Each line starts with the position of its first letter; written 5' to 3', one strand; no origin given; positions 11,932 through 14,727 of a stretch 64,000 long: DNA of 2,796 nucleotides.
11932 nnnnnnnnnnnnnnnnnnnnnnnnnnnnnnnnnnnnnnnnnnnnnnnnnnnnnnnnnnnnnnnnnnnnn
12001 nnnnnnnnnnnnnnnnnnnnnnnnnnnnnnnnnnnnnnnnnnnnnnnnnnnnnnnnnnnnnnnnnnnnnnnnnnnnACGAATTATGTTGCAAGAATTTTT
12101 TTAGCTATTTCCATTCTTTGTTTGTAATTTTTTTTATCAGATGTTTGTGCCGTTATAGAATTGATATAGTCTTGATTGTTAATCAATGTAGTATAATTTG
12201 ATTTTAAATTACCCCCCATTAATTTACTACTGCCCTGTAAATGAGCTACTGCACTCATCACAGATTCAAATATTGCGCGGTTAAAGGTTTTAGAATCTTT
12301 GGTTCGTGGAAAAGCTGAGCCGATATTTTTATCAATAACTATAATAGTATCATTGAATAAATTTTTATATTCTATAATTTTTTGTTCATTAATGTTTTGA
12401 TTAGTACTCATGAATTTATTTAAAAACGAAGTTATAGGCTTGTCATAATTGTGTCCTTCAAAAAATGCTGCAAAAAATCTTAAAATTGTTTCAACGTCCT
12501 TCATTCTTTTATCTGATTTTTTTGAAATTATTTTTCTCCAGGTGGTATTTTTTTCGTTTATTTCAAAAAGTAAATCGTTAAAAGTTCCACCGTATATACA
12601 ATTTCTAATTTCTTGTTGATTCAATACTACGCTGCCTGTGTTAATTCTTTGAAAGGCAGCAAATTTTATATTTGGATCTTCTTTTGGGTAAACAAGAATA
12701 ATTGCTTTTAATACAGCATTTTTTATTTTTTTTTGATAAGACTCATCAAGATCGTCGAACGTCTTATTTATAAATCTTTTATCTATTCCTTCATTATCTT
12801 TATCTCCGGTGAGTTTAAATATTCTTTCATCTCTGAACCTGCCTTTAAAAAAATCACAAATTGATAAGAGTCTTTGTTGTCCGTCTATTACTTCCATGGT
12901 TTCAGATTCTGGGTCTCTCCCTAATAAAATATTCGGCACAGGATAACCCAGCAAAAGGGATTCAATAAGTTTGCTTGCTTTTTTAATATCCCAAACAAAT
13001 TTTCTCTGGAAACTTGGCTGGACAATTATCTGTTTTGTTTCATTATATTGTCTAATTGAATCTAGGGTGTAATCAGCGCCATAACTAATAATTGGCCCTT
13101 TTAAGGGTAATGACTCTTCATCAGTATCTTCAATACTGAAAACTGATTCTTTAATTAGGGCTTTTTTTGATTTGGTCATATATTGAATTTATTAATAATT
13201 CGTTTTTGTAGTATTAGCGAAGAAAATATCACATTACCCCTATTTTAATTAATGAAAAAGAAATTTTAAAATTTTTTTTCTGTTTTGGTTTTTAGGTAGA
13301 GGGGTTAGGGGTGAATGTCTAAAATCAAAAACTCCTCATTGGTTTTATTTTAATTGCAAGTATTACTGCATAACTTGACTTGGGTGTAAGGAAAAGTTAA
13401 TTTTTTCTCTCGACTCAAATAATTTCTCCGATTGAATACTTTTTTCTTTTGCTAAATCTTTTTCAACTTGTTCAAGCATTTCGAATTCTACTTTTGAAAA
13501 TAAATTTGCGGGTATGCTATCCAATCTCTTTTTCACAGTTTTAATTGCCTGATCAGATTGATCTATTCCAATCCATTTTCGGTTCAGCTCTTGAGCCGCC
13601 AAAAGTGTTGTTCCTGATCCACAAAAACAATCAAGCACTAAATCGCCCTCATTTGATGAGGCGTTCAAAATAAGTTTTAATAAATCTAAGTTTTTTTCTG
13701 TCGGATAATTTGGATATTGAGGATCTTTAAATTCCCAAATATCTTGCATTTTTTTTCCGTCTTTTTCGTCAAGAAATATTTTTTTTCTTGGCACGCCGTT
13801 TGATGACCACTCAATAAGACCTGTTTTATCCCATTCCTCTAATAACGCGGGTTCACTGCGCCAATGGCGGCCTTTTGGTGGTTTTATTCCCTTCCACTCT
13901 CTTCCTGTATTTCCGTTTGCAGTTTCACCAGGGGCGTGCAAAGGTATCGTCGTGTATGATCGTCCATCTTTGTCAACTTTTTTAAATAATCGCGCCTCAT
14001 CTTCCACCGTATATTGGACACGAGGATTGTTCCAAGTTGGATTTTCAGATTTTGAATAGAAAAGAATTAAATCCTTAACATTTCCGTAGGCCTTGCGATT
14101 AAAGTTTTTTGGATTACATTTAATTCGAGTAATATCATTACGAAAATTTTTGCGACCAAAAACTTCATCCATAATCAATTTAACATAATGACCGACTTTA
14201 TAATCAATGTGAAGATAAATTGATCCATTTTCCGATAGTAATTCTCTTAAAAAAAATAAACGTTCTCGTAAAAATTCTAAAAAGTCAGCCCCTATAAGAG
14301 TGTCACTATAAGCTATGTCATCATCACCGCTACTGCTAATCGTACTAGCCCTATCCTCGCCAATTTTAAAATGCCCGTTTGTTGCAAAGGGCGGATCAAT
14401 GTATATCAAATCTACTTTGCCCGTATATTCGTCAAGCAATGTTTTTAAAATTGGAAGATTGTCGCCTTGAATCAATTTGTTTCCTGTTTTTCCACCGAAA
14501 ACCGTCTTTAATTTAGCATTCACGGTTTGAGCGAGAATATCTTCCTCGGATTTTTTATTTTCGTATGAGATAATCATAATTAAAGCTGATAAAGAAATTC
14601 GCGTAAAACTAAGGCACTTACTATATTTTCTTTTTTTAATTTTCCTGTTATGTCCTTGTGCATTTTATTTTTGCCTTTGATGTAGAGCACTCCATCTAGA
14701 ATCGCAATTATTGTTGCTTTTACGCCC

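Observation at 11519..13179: DUF262 (ParB-like NTPase) + stand-alone HEPN gene pair: possibly a split, RNase-armed relative of GmrSD-type restriction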

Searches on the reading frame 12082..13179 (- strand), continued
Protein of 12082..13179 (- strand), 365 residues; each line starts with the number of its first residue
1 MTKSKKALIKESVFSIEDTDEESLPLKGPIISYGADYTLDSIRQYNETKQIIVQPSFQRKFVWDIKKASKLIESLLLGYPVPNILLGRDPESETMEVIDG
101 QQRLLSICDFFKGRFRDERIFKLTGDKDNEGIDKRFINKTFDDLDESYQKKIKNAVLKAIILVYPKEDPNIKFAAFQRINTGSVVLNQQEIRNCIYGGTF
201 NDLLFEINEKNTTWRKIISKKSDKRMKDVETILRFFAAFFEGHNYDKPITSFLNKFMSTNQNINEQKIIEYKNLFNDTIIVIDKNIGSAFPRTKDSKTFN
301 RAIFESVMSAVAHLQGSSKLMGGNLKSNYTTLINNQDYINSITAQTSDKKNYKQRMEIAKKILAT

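Call 84: find_encoding_contigs(protein=P0048, flank=4000, max_places=1)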
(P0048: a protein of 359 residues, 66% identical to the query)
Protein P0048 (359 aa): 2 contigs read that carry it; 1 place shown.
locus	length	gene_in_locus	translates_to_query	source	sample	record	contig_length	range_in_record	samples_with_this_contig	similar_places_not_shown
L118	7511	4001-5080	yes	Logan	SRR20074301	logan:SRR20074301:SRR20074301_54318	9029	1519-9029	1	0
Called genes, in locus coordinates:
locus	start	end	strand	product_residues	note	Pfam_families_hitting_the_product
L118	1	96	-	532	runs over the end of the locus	PF00239:Resolvase, PF07508:Recombinase, PF13408:Zn_ribbon_recom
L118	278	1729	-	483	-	-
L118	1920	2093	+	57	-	-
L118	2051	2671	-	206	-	-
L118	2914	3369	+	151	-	-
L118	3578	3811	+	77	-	-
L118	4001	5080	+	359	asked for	PF03235:GmrSD_N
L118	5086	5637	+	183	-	PF18735:HEPN_RiboL-PSP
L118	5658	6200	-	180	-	-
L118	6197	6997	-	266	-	PF00583:Acetyltransf_1 (weak)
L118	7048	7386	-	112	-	-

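Call 85: search_protein_families(library=pfam, proteins=[L116:5082-5636:+, L117:1-240:+, L089:4901-5485:+, L086:7662-9077:+], max_evalue=0.01)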
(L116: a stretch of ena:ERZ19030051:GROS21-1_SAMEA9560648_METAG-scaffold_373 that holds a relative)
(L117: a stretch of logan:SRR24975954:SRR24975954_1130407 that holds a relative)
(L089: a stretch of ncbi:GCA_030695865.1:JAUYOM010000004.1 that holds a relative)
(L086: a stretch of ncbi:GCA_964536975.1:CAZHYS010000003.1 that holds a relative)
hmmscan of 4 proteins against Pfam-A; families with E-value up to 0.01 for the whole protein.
L116:5082-5636:+ (185 aa): 1 family
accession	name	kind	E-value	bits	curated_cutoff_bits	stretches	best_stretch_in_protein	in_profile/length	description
PF18735.6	HEPN_RiboL-PSP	-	0.0001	22.7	28.4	1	5-178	3-186/191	RiboL-PSP-HEPN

L117:1-240:+ (80 aa): 0 families

L089:4901-5485:+ (195 aa): 2 families
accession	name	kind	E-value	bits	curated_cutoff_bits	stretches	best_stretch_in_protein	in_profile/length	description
PF13338.12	AbiEi_4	-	0.0015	19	25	1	16-55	12-46/49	Transcriptional regulator, AbiEi antitoxin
PF07848.18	PaaX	-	0.003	18.2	24.8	1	27-60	33-69/70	PaaX-like protein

L086:7662-9077:+ (472 aa): 1 family
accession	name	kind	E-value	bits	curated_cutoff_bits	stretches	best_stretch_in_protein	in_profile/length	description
PF12950.13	TaqI_C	-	0.0098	16.6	26.5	1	75-188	3-118/118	TaqI-like C-terminal specificity domain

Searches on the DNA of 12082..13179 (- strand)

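Call 32: search_dna_similar(query=L064:2617-4300:+, collection=ecoli_genomes, mode=distant, max_rows=10)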
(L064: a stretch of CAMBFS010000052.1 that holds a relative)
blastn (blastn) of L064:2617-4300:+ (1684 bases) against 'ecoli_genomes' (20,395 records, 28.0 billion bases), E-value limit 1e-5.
No match.

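Call 37: search_dna_similar(query=L082:3851-5491:+, collection=ecoli_genomes, mode=distant, max_rows=30, rows=spread)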
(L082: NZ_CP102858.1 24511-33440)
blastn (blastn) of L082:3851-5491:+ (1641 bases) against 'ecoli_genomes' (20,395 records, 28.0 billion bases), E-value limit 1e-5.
Records with a match: 43; places in all: 43; records where one place covers at least 80% of the query: 12.
Genomes with a match: 42 of 5426; with a place that covers at least 80% of the query: 12. Places per genome that has any: lowest 1, median 1, highest 2. On chromosomes: 31 places; on plasmids: 12.
Best place of each record, by identity: >=99% 11; 95-99% 1; 60-80% 31.
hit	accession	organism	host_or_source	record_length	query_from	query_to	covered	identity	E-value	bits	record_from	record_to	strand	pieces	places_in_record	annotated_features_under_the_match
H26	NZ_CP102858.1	Escherichia coli strain 573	Gallus gallus (chicken)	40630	1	1641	100%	100.0%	0e+0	2960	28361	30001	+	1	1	GmrSD restriction endonuclease domain-containing protein | HEPN domain-containing protein | replication initiation protein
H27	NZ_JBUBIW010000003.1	Escherichia coli strain GPEC1186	chicken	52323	1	1641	100%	100.0%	0e+0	2960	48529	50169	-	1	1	GmrSD restriction endonuclease domain-containing protein | HEPN domain-containing protein | replication initiation protein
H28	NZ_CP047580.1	Escherichia coli strain 94EC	Homo sapiens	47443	1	1641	100%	99.9%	0e+0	2951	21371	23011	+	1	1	GmrSD restriction endonuclease domain-containing protein | HEPN domain-containing protein | replication initiation protein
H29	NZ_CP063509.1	Escherichia coli strain EH09-18-41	Homo sapiens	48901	1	1641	100%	99.9%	0e+0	2951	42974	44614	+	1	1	GmrSD restriction endonuclease domain-containing protein | HEPN domain-containing protein | replication initiation protein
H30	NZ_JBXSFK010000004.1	Escherichia coli strain PEC122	Sus scrofa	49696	1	1641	100%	99.9%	0e+0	2951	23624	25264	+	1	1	GmrSD restriction endonuclease domain-containing protein | HEPN domain-containing protein | replication initiation protein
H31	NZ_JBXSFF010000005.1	Escherichia coli strain PEC178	Sus scrofa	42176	1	1641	100%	99.9%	0e+0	2951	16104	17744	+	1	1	GmrSD restriction endonuclease domain-containing protein | HEPN domain-containing protein | replication initiation protein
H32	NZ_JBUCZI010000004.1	Escherichia coli strain CD09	Homo sapiens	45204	1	1641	100%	99.9%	0e+0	2951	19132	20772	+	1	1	GmrSD restriction endonuclease domain-containing protein | HEPN domain-containing protein | replication initiation protein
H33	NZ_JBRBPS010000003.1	Escherichia coli strain CH4799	Homo sapiens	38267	1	1641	100%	99.8%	0e+0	2942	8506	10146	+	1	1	GmrSD restriction endonuclease domain-containing protein | HEPN domain-containing protein | replication initiation protein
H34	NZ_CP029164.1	Escherichia coli strain 104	chicken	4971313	177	300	8%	72.6%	1e-8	72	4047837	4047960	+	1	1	DUF262 domain-containing protein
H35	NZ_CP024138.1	Escherichia coli strain 14EC020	clinical patient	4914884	177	300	8%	72.6%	1e-8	72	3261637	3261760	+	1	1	DUF262 domain-containing protein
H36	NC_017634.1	Escherichia coli O83:H1 str. NRG 857C strain NRG 857C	-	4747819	177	300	8%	72.6%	1e-8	72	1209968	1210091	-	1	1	DUF262 domain-containing protein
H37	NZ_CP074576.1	Escherichia coli strain CS18F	Chicken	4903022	177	300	8%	72.6%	1e-8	72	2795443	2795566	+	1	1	DUF262 domain-containing protein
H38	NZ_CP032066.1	Escherichia coli strain E166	Avian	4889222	177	300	8%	72.6%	1e-8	72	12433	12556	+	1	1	DUF262 domain-containing protein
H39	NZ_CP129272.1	Escherichia coli strain G12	Chicken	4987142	177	300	8%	72.6%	1e-8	72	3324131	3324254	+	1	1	DUF262 domain-containing protein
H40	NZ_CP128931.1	Escherichia coli strain TUM9757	missing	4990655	177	300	8%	72.6%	1e-8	72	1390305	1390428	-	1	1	DUF262 domain-containing protein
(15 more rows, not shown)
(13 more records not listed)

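Call 39: get_annotated_region(hit=H36, flank=5000)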
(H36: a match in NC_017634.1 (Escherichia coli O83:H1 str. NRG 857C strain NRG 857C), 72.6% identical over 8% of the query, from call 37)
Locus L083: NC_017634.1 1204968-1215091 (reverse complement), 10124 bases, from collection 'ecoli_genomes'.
description: Escherichia coli O83:H1 str. NRG 857C, complete sequence
organism: Escherichia coli O83:H1 str. NRG 857C strain NRG 857C (NCBI taxid 685038)
replicon: chromosome; assembly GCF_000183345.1
host: -; source: -; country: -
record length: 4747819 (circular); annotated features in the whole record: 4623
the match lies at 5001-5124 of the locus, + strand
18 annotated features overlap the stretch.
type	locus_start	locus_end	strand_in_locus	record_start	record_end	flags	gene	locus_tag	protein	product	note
CDS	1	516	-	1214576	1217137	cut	-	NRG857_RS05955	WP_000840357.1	phage tail tape measure protein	-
CDS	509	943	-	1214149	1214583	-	-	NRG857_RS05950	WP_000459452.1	phage tail assembly protein T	-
CDS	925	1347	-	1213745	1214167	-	gpG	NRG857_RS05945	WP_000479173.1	phage tail assembly chaperone G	-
CDS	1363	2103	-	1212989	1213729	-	-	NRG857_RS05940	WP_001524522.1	phage tail protein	-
CDS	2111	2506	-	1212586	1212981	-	-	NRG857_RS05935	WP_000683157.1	phage minor tail U family protein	-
CDS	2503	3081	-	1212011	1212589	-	-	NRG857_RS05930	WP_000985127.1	phage tail protein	-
CDS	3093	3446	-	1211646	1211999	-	-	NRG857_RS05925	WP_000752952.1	head-tail joining protein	-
CDS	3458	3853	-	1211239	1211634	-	-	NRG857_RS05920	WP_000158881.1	DNA-packaging protein FI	-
CDS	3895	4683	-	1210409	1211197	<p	-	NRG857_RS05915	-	major capsid protein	incomplete; partial in the middle of a contig; missing N-terminus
CDS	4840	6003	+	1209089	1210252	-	-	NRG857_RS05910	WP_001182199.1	DUF262 domain-containing protein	-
CDS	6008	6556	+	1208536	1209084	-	-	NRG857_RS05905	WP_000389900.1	HEPN domain-containing protein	-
CDS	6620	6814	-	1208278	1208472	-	-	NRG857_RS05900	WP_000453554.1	hypothetical protein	-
CDS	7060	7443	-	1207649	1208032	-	-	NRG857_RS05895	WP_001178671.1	helix-turn-helix transcriptional regulator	-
CDS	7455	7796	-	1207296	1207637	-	-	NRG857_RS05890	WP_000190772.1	head decoration protein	-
CDS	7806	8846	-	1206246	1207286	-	-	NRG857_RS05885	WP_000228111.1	major capsid protein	-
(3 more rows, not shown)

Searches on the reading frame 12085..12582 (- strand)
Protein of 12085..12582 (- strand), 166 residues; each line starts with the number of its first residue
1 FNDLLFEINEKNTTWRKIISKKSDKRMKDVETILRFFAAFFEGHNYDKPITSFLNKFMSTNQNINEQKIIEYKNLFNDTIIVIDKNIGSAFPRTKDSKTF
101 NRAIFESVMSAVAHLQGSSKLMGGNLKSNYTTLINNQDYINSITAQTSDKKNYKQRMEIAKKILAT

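Call 95: search_protein_families(library=pfam, proteins=[window:12085-12582:-], max_evalue=10)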
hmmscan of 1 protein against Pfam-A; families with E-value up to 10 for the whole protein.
window:12085-12582:- (166 aa): 3 families
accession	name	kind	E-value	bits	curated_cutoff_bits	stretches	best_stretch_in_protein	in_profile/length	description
PF10274.15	ParcG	-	0.002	18.8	22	1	97-165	89-157/183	Parkin co-regulated protein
PF08127.18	Propeptide_C1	-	0.085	13.3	32.7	1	3-16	4-17/40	Peptidase family C1 propeptide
PF22927.2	INT1_R3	-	0.2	11.7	27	1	27-62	94-130/160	Integrator complex subunit 1, R3 domain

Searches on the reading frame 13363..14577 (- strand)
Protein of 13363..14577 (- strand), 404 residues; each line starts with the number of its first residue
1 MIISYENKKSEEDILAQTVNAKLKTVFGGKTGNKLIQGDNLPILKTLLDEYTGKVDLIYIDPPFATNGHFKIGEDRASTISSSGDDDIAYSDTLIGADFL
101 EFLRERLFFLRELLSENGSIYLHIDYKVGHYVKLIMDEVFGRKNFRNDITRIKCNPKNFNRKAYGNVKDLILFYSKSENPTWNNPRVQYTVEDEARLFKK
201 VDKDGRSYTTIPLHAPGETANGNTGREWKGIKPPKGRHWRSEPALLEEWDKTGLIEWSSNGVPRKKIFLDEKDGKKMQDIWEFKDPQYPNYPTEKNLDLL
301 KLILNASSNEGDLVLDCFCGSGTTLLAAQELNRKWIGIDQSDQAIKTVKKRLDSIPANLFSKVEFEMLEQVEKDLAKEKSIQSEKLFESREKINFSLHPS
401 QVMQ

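Call 3: search_protein_families(library=pfam, proteins=[window:13363-14577:-], max_evalue=1)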
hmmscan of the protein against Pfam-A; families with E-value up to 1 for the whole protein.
window:13363-14577:- (404 aa): 11 families
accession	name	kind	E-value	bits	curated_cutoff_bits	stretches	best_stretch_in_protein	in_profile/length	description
PF01555.25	N6_N4_Mtase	-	2.1e-48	165.6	26.7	1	55-350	1-221/221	DNA methylase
PF03602.21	Cons_hypoth95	-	1.6e-07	31.6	24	2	310-378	41-111/182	Conserved hypothetical protein 95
PF13847.12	Methyltransf_31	-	1.9e-05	24.8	27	1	310-366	3-59/145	Methyltransferase domain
PF13649.12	Methyltransf_25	-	0.00018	22.6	27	1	314-354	1-43/97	Methyltransferase domain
PF08242.18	Methyltransf_12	-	0.0026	18.9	30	1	319-370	5-58/98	Methyltransferase domain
PF02353.26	CMAS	-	0.0038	17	27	1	308-389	60-139/273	Mycolic acid cyclopropane synthetase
PF02086.21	MethyltransfD12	-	0.0071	16.5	22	0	299-370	8-82/253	D12 class N6 adenine-specific DNA methyltransferase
PF06325.19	PrmA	-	0.044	13.7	22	1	304-351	155-203/296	Ribosomal protein L11 methyltransferase (PrmA)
PF09445.16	Methyltransf_15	-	0.086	12.8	22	0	313-351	3-41/165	RNA cap guanine-N2 methyltransferase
PF01170.24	UPF0020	-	0.099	12.8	22.3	1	306-344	24-62/197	RMKL-like, methyltransferase domain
PF08241.18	Methyltransf_11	-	0.18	12.9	21.2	1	315-356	1-42/95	Methyltransferase domain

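Call 4: search_protein_families(library=padloc, proteins=[window:13363-14577:-], max_evalue=1)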
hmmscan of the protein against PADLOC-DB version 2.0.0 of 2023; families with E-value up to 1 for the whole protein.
window:13363-14577:- (404 aa): 74 families (the best 25 are shown)
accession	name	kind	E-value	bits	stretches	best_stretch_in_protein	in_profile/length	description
PDLC03354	MTase_II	-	5.1e-175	580.5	1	3-376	27-405/425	Type II methyltransferase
PDLC03644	MTase_III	-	5.8e-50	168.5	1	29-353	35-394/542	Type III methyltransferase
PDLC03636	MTase_III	-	6.7e-49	165.1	2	31-231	45-227/575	Type III methyltransferase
PDLC03633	MTase_III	-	1e-43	148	2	32-189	77-241/616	Type III methyltransferase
PDLC03339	MTase_II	-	2.1e-43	146.6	2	33-189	4-149/399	Type II methyltransferase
PDLC03638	MTase_III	-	4.6e-43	145.6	1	30-353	378-678/816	Type III methyltransferase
PDLC03635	MTase_III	-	9.7e-42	141.5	2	24-209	210-381/708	Type III methyltransferase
PDLC03634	MTase_III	-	1.6e-41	140.9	1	30-334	92-432/621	Type III methyltransferase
PDLC03300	MTase_II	-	3e-41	139.4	2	24-184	3-171/302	Type II methyltransferase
PDLC03371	MTase_II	-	1.2e-36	124.6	1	31-355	9-255/260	Type II methyltransferase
PDLC03641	MTase_III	-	2.9e-31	106.7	1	32-334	104-434/657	Type III methyltransferase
PDLC03216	MTase_II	-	2.8e-25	87.1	2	291-376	194-279/364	Type II methyltransferase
PDLC03299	MTase_II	-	1.2e-24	85.3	2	271-379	171-280/296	Type II methyltransferase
PDLC03265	MTase_II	-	2.2e-23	81.2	1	30-354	22-330/333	Type II methyltransferase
PDLC03738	oMTase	-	2.3e-22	77.2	2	291-365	204-276/376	orphan methyltransferase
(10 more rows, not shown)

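Call 5: search_protein_families(library=ncbifam, proteins=[window:13363-14577:-], max_evalue=1)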
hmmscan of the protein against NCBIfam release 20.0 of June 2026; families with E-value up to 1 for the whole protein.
window:13363-14577:- (404 aa): 25 families
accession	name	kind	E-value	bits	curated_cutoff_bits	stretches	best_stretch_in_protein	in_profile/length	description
NF050803.1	DnaMtaseCcrMCaul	equivalog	6.3e-22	78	830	2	290-359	185-254/350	adenine-specific DNA-methyltransferase CcrM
NF008572.0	PRK11524.1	equivalog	8.3e-21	74.4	292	2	285-381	189-280/294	adenine-specific DNA-methyltransferase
NF010253.0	PRK13699.1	subfamily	5.7e-11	42.5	244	1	275-355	128-208/226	DNA methyltransferase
NF040539.1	AST_met_ArsM_2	exception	5.9e-05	23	240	1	288-365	40-114/262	putative arsinothricin biosynthesis methyltransferase ArsM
NF041820.1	daptide_MTase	equivalog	0.0004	19.9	175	1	301-364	27-90/243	daptide-type RiPP biosynthesis methyltransferase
NF043040.1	corrin_prot_MT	hypoth_equivalog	0.00044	19.7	180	1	303-369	34-98/216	corrinoid protein-associated methyltransferase CpaM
NF045667.1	MTase_DVU1556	equivalog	0.0005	19.6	155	1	302-352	20-65/213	DVU_1556 family methyltransferase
NF011529.0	PRK14968.1-3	equivalog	0.00081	18.9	162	1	301-353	25-77/198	putative methyltransferase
TIGR00095.1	TIGR00095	equivalog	0.00084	19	117.5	1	21-68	93-138/194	16S rRNA (guanine(966)-N(2))-methyltransferase RsmD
TIGR03534.1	RF_mod_PrmC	equivalog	0.0028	17.1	199.1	1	300-365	77-145/253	peptide chain release factor N(5)-glutamine methyltransferase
NF001244.0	PRK00216.1-5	equivalog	0.003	16.9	216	1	305-357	43-99/236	bifunctional demethylmenaquinone methyltransferase/2-methoxy-6-polyprenyl-1,4-benzoquinol methylase UbiE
NF053511.1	tRNA_U34_MnmM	equivalog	0.019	14.5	135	1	297-354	4-64/183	tRNA 5-(aminomethyl)-2-thiouridylate-methyltransferase MnmM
TIGR00479.1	rumA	equivalog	0.023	13.5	183.55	1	309-379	292-358/432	23S rRNA (uracil(1939)-C(5))-methyltransferase RlmD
TIGR01177.1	TIGR01177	hypoth_equivalog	0.024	14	316.55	1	308-344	180-216/330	TIGR01177 family methyltransferase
NF002463.0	PRK01683.1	equivalog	0.029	14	297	1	286-354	7-77/258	trans-aconitate 2-methyltransferase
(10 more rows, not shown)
